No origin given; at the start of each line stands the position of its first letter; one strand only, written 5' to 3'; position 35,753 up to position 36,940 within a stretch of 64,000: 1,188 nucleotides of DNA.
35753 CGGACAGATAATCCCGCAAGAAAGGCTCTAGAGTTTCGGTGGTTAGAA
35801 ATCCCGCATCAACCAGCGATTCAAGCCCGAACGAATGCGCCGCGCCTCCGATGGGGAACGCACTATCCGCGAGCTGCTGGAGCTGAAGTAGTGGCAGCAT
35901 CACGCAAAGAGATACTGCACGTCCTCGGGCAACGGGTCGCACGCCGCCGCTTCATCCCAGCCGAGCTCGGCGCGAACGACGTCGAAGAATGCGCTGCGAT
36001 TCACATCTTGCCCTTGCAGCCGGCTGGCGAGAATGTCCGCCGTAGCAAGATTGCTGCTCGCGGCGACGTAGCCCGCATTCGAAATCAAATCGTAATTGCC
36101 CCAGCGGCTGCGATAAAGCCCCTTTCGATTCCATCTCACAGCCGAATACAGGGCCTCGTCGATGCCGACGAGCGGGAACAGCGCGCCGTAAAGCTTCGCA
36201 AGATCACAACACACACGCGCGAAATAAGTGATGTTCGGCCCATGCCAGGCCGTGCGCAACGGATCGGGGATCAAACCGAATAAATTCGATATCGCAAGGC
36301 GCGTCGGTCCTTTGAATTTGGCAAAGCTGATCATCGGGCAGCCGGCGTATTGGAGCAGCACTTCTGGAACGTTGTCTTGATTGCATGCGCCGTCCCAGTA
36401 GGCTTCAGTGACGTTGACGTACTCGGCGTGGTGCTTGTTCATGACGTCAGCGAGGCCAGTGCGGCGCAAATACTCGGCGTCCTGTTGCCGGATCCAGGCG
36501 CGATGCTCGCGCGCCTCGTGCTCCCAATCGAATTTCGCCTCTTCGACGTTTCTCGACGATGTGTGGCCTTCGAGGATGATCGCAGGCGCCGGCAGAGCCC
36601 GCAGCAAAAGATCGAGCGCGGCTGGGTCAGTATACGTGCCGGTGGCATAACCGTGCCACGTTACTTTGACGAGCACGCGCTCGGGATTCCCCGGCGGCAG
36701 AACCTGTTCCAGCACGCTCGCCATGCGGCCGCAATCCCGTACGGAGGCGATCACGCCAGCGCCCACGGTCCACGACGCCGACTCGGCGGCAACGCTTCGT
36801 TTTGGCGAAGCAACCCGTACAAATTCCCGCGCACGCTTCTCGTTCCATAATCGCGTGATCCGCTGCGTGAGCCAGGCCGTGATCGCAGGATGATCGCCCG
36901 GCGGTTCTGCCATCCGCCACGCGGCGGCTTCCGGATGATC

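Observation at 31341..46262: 15-kb gap-free unit joining an OM receptor, an ABC importer, a ureohydrolase, an orphan chelatase-like fusion and urease: candidate guanidino-compound/guanidine-to-ammonia module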

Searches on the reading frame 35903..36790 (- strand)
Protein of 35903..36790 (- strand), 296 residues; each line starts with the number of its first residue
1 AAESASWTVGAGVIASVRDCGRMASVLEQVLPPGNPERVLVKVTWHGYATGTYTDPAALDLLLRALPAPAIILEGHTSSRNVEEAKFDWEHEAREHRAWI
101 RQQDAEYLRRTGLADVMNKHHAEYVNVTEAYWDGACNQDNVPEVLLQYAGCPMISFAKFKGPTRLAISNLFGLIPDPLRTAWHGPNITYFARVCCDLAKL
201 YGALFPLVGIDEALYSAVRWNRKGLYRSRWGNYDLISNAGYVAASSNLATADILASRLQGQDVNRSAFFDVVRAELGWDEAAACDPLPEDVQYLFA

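Call 45: predict_structure(alignment_id=A3)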
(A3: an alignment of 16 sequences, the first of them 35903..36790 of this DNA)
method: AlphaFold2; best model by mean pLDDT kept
length: 296 residues; sequences in the alignment: 16
mean_pLDDT: 62.6   pTM: 0.67
mean pLDDT of the five models: 62.6, 57.3, 54.9, 53.3, 47.8
residues with pLDDT >= 90: 23; 70-90: 83; 50-70: 109; < 50: 81
segments of 3 or more residues with pLDDT < 50: 1-3, 47-52, 78-84, 161-163, 213-251, 260-265, 293-296
pLDDT, mean of each block of 10 residues (from residue 1): 54 69 85 85 58 70 92 65 47 67 76 88 83 60 83 70 51 58 62 69 73 39 34 34 42 49 51 61 54 43
secondary structure, 60 per line:
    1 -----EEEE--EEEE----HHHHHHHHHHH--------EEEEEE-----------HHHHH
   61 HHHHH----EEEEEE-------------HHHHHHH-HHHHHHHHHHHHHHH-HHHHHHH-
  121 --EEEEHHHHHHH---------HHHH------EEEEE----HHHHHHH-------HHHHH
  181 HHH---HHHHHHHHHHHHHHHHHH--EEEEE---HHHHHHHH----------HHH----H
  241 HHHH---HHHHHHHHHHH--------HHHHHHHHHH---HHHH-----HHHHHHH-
elements in order: E6-9 E12-15 H20-30 E39-44 H56-65 E70-75 H89-95 H97-111 H113-119 E123-126 H127-133 H143-146 E153-157 H162-168 H176-183 H187-204 E207-211 H215-222 H240-244 H248-258 H267-276 H280-283 H289-295

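Call 49: fold_search(model_id=the predicted structure, library=pdb)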
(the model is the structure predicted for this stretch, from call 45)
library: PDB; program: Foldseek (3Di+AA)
matches with E <= 10: 629; with E <= 0.001: 0
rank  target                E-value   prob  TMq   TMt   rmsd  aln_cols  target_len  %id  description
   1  4lgv_A                5.3e-02  0.30  0.22  0.16  10.6       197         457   15  X-ray crystal structure of Glucose-6-phosphate 1-dehydrogenase from Mycobacterium avium (released 2013-07-24)
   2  6nr3_A                1.0e-01  0.10  0.19  0.10  18.4       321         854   13  Cryo-EM structure of the TRPM8 ion channel in complex with high occupancy icilin, PI(4,5)P2, and calcium (released 2019-02-20)
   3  6scy_A                1.3e-01  0.33  0.31  0.31  10.9       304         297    7  U34-tRNA thiolase NcsA from Methanococcus maripaludis with its [4Fe-4S] cluster (released 2020-08-26)
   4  7zve_G                1.4e-01  0.28  0.26  0.19  10.7       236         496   15  K403 acetylated glucose-6-phosphate dehydrogenase (G6PD) (released 2023-08-23)
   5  7zve_C                1.5e-01  0.30  0.27  0.19  10.5       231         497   15  K403 acetylated glucose-6-phosphate dehydrogenase (G6PD) (released 2023-08-23)
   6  6ez3_A                1.7e-01  0.25  0.22  0.27  10.0       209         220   10  Structure of CDPS from Staphylococcus haemolyticus (released 2018-11-14)
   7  3grk_A                1.7e-01  0.20  0.23  0.27  10.7       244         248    9  Crystal structure of short chain dehydrogenase reductase SDR glucose-ribitol dehydrogenase from Brucella melitensis (released 2009-04-07)
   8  3cis_H                1.9e-01  0.28  0.22  0.23   8.7       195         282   11  The Crystal Structure of Rv2623 from Mycobacterium tuberculosis (released 2009-03-17)
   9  4lgv_B                2.0e-01  0.20  0.23  0.17   9.3       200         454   14  X-ray crystal structure of Glucose-6-phosphate 1-dehydrogenase from Mycobacterium avium (released 2013-07-24)
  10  4q7i_A                2.0e-01  0.10  0.19  0.19  14.8       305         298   12  Crystal structure of engineered thermostable D-tagatose 3-epimerase PcDTE-Var8 (released 2014-10-22)
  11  4mue_A                2.1e-01  0.15  0.25  0.26  15.0       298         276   11  Crystal strcture of pantothenate synthetase in complex with 2-(5-methoxy-2-(4-(trifluoromethyl)phenylsulfonylcarbamoyl (released 2014-08-27)
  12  7zve_B                2.2e-01  0.25  0.27  0.19  10.4       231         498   15  K403 acetylated glucose-6-phosphate dehydrogenase (G6PD) (released 2023-08-23)
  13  4jti_B                2.2e-01  0.10  0.21  0.23  13.6       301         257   10  Crystal structure of F114R/R117Q/F139G mutant of 3-deoxy-D-manno-octulosonate 8-phosphate synthase (KDO8PS) from Neiss (released 2013-06-26)
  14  4lgv_D                2.3e-01  0.18  0.22  0.17   9.6       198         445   14  X-ray crystal structure of Glucose-6-phosphate 1-dehydrogenase from Mycobacterium avium (released 2013-07-24)
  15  1qki_G                2.5e-01  0.18  0.24  0.17  12.7       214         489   12  X-RAY STRUCTURE OF HUMAN GLUCOSE 6-PHOSPHATE DEHYDROGENASE (VARIANT CANTON R459L) COMPLEXED WITH STRUCTURAL NADP+ (released 2000-03-16)
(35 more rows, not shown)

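Call 74: search_protein_representatives(alignment_id=A3)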
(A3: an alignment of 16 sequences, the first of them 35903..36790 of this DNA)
Query: 16 sequences, 299 profile positions. Proteins with E-value up to 0.001 (for the whole library): 210; up to 1e-10: 142; up to 1e-30: 51. The best 150 are listed.
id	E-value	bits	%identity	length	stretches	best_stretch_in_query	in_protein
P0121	6.9e-132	455.8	-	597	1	11-298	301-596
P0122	9.6e-122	422.5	-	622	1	4-298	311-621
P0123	3.4e-118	410.8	-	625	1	9-285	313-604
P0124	4.9e-116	403.7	-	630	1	9-296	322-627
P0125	3.3e-113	394.4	-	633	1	10-295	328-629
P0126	1.8e-112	392.0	-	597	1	8-298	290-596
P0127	1.5e-111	389.0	-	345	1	11-299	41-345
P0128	2.7e-109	381.6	-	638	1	8-298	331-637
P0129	2.3e-108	378.5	-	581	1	7-293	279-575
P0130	6.3e-107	373.8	-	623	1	8-299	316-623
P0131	5.1e-100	351.1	-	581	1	10-298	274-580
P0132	6.6e-99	347.5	-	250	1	72-291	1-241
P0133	2.8e-88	312.6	-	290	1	11-208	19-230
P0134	4.3e-79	282.4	-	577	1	34-293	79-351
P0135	2.5e-73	263.5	-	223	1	41-193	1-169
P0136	5.0e-69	249.4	-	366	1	17-292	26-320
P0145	1.2e-49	185.7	-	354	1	33-294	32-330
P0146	2.0e-47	178.5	-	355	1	11-272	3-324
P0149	4.4e-43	164.2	-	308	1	34-263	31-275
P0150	1.6e-40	155.8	-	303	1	22-271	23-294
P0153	1.5e-39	152.6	-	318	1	33-277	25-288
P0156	1.5e-38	149.3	-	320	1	36-298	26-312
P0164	2.3e-34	135.6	-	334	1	33-291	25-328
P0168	1.4e-33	133.0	-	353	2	87-262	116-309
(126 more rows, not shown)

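Call 75: search_protein_families(library=pfam, proteins=[P0134, P0136, P0145, P0146, P0149, P0150, P0153, P0156, P0164, P0168], max_evalue=0.01)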
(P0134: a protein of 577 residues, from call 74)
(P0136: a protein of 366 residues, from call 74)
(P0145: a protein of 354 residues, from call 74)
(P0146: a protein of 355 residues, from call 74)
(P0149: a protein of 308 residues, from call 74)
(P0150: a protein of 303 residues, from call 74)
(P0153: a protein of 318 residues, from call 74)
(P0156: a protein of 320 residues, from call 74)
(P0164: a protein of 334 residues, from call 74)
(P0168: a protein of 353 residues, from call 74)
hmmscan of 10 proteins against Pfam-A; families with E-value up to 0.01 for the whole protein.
P0134 (577 aa): 0 families

P0136 (366 aa): 1 family
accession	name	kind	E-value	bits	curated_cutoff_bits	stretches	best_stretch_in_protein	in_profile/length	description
PF04015.17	DUF362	-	0.00044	20.8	24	1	185-286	103-198/200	Domain of unknown function (DUF362)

P0145 (354 aa): 1 family
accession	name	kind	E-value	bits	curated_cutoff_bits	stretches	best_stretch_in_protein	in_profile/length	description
PF04015.17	DUF362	-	7.7e-10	39.6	24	1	201-294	116-199/200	Domain of unknown function (DUF362)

P0146 (355 aa): 1 family
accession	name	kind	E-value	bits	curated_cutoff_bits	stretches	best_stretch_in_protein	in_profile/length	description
PF04015.17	DUF362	-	5.1e-05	23.9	24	1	207-311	100-199/200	Domain of unknown function (DUF362)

P0149 (308 aa): 1 family
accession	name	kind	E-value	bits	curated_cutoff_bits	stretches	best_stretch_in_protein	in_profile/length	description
PF04015.17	DUF362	-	2.9e-07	31.2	24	1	145-271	79-199/200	Domain of unknown function (DUF362)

P0150 (303 aa): 1 family
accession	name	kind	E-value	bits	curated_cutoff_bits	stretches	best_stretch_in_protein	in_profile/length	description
PF04015.17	DUF362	-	5.3e-09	36.9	24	1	103-283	50-200/200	Domain of unknown function (DUF362)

P0153 (318 aa): 1 family
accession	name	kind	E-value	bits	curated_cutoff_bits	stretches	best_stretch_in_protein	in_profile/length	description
PF04015.17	DUF362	-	1.8e-09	38.4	24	1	31-270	1-199/200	Domain of unknown function (DUF362)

P0156 (320 aa): 1 family
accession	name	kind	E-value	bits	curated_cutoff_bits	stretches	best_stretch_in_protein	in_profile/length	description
PF04015.17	DUF362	-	9.8e-09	36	24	1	162-271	101-197/200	Domain of unknown function (DUF362)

P0164 (334 aa): 1 family
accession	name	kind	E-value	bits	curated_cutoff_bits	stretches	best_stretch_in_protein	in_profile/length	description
PF04015.17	DUF362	-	5.4e-10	40.1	24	1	32-294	2-198/200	Domain of unknown function (DUF362)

P0168 (353 aa): 1 family
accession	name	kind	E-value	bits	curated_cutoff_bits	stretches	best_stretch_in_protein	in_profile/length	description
PF04015.17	DUF362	-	2.1e-11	44.7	24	1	133-303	51-196/200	Domain of unknown function (DUF362)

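Call 76: find_encoding_contigs(protein=P0145, flank=5000, max_places=4)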
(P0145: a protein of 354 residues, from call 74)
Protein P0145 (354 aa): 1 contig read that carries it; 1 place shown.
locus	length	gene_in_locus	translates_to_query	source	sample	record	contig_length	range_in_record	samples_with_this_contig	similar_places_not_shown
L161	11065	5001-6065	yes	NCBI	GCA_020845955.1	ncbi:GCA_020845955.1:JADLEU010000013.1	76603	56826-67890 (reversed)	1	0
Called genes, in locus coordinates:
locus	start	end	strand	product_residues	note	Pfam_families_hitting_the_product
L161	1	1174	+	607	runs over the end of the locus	PF02538:Hydantoinase_B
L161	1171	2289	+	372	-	PF01210:NAD_Gly3P_dh_N, PF03807:F420_oxidored (weak), PF02317:Octopine_DH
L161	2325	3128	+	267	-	PF13304:AAA_21 (faint), PF00005:ABC_tran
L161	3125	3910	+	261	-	PF00528:BPD_transp_1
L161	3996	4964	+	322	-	PF13379:NMT1_2, PF09084:NMT1, PF12974:Phosphonate-bd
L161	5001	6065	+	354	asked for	PF04015:DUF362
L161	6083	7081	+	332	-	PF02729:OTCace_N, PF00185:OTCace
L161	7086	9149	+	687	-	PF05378:Hydant_A_N, PF01968:Hydantoinase_A, PF19278:Hydant_A_C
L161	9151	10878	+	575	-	PF02730:AFOR_N, PF01314:AFOR_C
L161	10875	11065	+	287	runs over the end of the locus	PF01261:AP_endonuc_2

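Call 77: find_encoding_contigs(protein=P0153, flank=5000, max_places=3)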
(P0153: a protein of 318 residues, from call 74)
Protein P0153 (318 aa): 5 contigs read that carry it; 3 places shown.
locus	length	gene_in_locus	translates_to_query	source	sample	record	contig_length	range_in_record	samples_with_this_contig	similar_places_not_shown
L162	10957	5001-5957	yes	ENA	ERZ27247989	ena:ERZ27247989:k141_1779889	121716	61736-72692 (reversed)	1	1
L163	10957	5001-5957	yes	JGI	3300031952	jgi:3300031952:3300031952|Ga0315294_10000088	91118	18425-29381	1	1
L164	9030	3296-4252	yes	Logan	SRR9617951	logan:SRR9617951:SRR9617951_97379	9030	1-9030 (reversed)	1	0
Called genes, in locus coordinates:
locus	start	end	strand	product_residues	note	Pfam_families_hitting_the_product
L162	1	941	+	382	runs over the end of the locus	PF00515:TPR_1 (weak), PF07719:TPR_2 (weak), PF13414:TPR_11, PF13424:TPR_12 (weak), PF13432:TPR_16, PF14559:TPR_19 (weak), PF00515:TPR_1, PF07719:TPR_2 (weak), +12 more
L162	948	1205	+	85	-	PF02785:Biotin_carb_C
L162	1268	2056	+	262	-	-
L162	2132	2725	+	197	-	-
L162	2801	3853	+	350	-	PF01555:N6_N4_Mtase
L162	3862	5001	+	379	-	-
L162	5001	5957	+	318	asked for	PF04015:DUF362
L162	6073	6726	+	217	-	PF13240:Zn_Ribbon_1 (weak)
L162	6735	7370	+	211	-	-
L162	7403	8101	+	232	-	PF08239:SH3_3 (faint)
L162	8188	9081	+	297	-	PF13240:Zn_Ribbon_1 (faint)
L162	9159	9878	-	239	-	PF01471:PG_binding_1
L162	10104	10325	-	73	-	PF07927:HicA_toxin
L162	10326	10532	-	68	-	PF15919:HicB_lk_antitox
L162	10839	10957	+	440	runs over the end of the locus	PF05697:Trigger_N, PF05698:Trigger_C (faint)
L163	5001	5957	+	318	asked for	PF04015:DUF362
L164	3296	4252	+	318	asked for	PF04015:DUF362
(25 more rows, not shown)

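Call 78: find_encoding_contigs(protein=P0164, flank=5000, max_places=3)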
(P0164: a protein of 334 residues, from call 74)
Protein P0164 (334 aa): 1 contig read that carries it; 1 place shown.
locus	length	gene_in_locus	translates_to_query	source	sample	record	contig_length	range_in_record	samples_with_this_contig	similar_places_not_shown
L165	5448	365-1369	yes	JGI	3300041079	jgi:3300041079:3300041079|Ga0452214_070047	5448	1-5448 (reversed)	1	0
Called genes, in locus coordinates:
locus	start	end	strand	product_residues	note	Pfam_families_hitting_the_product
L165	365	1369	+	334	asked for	PF04015:DUF362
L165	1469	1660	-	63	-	PF01361:Tautomerase, PF14552:Tautomerase_2 (weak)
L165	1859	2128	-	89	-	PF01048:PNP_UDP_1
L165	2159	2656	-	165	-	-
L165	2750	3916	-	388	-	PF00266:Aminotran_5, PF01212:Beta_elim_lyase (weak)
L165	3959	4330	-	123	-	PF02635:DsrE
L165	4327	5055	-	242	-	-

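Call 79: find_encoding_contigs(protein=P0150, flank=5000, max_places=3)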
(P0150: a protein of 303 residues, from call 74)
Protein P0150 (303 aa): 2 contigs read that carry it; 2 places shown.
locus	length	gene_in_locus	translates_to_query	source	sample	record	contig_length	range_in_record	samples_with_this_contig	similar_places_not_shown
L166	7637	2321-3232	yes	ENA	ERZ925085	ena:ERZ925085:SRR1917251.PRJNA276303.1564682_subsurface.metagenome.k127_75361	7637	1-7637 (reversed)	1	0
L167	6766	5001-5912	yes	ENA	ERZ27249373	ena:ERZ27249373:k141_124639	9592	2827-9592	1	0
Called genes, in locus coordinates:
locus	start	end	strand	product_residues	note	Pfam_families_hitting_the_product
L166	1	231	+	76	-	?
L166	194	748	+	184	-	PF01951:Archease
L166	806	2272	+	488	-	PF01139:RtcB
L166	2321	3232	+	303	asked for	PF04015:DUF362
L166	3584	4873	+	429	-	PF02403:Seryl_tRNA_N, PF00587:tRNA-synt_2b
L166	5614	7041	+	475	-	PF01433:Peptidase_M1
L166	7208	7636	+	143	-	?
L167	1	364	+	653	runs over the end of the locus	PF02518:HATPase_c, PF00204:DNA_gyraseB, PF01751:Toprim, PF00986:DNA_gyraseB_C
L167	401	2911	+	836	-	PF00521:DNA_topoisoIV, PF03989:DNA_gyraseA_C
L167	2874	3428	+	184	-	PF01951:Archease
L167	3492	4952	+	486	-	PF01139:RtcB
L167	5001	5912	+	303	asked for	PF04015:DUF362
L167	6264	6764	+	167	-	?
